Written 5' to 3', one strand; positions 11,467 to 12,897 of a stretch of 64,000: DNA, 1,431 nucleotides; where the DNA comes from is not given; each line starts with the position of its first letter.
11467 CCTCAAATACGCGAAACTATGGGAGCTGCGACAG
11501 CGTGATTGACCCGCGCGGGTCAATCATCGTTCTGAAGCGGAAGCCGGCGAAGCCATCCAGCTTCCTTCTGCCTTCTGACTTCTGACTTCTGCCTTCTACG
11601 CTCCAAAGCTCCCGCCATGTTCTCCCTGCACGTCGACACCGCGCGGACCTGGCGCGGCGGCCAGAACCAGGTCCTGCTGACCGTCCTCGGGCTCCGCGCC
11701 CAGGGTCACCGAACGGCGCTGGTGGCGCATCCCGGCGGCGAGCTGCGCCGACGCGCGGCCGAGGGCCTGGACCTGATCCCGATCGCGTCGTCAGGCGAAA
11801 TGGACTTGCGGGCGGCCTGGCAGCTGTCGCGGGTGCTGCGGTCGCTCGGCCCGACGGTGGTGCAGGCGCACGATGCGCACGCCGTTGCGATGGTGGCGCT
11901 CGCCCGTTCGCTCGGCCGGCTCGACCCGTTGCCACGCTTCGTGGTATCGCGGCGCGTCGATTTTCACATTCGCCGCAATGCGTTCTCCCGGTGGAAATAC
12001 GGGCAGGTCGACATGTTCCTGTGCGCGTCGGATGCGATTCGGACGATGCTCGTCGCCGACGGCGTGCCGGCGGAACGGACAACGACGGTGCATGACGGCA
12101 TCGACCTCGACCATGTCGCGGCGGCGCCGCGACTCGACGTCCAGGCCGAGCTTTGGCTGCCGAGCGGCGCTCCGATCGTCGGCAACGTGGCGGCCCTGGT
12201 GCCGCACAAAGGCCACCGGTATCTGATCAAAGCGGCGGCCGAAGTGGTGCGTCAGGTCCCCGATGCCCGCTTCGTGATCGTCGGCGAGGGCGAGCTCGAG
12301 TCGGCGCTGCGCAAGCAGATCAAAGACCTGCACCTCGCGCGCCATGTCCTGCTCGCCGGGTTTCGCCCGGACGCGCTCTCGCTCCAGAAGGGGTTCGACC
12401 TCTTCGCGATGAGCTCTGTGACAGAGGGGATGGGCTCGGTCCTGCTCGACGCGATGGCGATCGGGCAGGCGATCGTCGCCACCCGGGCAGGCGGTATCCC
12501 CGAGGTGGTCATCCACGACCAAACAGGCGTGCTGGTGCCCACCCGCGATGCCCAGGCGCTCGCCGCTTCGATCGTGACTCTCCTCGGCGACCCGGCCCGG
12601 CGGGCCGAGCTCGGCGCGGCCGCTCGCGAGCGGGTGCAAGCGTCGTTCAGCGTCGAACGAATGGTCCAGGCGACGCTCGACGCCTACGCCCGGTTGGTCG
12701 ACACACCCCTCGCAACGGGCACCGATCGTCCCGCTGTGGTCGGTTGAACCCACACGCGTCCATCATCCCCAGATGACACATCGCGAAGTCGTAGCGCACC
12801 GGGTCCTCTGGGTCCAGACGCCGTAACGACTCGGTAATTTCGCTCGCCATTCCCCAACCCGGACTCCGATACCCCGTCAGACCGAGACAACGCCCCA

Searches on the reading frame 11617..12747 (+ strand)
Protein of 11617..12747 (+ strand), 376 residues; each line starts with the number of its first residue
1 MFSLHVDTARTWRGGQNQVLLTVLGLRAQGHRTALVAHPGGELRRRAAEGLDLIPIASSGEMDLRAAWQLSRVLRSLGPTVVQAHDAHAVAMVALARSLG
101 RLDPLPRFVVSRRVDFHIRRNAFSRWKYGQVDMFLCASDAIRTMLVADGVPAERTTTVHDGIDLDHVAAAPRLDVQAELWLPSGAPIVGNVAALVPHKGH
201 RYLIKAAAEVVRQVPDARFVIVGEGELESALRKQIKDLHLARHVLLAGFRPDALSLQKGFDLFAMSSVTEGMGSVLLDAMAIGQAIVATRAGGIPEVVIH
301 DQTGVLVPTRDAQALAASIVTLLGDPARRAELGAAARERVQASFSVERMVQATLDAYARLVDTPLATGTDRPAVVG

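Call 21: search_protein_families(library=pfam, proteins=[window:11617-12747:+])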
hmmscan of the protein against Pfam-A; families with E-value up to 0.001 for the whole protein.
window:11617-12747:+ (376 aa): 5 families
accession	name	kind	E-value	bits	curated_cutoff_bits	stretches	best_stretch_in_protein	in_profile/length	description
PF00534.26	Glycos_transf_1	-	6.5e-39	133.6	26.4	1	181-339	11-172/172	Glycosyl transferases group 1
PF13692.12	Glyco_trans_1_4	-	1.3e-34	119.9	27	1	186-325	2-142/142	Glycosyl transferases group 1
PF13439.12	Glyco_transf_4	-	1e-16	61.9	28.5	1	14-165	3-169/170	Glycosyltransferase Family 4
PF13579.12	Glyco_trans_4_4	-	2.5e-10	41.4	29.7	1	14-160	2-157/158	Glycosyl transferase 4-like domain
PF13524.12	Glyco_trans_1_2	-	8.5e-07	29.5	25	1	269-354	60-143/144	Glycosyl transferase-like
